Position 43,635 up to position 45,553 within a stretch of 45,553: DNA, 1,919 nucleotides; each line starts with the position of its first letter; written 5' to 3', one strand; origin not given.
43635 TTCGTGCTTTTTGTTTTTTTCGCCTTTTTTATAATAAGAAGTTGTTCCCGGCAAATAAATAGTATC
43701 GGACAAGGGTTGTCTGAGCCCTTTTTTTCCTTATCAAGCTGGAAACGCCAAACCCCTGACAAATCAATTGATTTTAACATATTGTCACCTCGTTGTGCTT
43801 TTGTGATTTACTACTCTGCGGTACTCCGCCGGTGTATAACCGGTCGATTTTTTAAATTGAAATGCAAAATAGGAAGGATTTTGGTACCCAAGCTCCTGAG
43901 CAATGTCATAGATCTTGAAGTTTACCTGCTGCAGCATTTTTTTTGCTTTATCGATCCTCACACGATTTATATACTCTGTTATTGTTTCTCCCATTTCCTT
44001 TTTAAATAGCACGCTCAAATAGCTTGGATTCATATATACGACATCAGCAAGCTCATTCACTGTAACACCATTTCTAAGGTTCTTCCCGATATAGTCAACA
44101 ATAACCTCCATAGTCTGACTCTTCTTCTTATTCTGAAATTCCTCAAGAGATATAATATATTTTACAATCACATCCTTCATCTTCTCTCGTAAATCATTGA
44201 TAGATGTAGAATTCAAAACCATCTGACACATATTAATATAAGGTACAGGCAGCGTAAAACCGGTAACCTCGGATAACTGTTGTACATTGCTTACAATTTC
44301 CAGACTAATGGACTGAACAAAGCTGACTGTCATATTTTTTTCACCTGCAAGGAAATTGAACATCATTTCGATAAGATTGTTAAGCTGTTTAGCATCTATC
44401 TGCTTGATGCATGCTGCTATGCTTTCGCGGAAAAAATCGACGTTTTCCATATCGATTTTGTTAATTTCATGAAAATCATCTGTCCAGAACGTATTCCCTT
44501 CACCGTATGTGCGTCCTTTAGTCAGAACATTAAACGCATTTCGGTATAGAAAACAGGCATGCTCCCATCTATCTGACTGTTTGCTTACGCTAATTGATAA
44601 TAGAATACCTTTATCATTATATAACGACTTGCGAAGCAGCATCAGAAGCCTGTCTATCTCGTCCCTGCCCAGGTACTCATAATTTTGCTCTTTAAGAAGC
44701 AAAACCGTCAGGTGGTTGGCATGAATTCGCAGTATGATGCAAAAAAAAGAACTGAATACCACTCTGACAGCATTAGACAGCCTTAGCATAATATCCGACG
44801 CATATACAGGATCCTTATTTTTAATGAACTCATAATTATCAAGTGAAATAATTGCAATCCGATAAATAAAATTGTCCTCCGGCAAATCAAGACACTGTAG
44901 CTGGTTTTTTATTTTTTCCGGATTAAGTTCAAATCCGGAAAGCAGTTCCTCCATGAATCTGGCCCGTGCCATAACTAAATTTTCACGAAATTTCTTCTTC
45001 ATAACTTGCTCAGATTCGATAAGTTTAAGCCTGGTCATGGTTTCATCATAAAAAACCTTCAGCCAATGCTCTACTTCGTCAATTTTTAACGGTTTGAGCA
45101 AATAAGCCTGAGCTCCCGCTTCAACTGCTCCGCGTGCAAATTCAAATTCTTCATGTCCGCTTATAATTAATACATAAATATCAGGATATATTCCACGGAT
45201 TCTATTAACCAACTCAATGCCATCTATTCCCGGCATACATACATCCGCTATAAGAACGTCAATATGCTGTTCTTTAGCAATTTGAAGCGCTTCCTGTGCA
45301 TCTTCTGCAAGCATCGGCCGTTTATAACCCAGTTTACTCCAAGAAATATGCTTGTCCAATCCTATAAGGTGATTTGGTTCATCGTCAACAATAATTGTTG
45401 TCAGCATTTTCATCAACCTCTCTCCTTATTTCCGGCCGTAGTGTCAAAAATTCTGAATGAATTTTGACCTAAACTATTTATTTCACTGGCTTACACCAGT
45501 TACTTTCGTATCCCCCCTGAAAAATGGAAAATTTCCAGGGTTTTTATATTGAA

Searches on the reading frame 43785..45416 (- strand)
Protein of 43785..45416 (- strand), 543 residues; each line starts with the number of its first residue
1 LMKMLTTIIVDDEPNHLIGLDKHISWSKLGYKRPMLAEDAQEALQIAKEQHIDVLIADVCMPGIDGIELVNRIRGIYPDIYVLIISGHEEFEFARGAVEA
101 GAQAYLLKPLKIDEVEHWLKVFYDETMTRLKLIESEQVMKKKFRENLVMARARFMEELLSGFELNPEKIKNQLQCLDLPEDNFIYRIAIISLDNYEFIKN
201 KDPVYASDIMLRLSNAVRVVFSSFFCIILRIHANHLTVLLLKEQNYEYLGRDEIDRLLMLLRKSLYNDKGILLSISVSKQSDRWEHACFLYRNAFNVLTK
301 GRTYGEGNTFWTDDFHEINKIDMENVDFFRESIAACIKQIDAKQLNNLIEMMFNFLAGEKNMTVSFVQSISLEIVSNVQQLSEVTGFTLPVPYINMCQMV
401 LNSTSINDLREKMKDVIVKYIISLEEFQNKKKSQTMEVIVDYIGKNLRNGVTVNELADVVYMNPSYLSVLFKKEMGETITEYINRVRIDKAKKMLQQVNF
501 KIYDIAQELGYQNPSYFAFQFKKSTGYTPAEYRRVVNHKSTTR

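Call 19: search_protein_families(library=pfam, proteins=[window:43785-45416:-], max_evalue=0.00001)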
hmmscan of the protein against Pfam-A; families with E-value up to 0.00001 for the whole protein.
window:43785-45416:- (543 aa): 3 families
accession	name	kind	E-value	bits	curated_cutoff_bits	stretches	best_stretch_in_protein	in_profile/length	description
PF00072.30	Response_reg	-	1.7e-23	83.3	30.2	1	8-116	2-107/111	Response regulator receiver domain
PF12833.13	HTH_18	-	3.7e-21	75.7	33.6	1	456-534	1-79/80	Helix-turn-helix domain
PF00165.29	HTH_AraC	-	1e-19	70.6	26.6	2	499-534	8-42/42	Bacterial regulatory helix-turn-helix proteins, AraC family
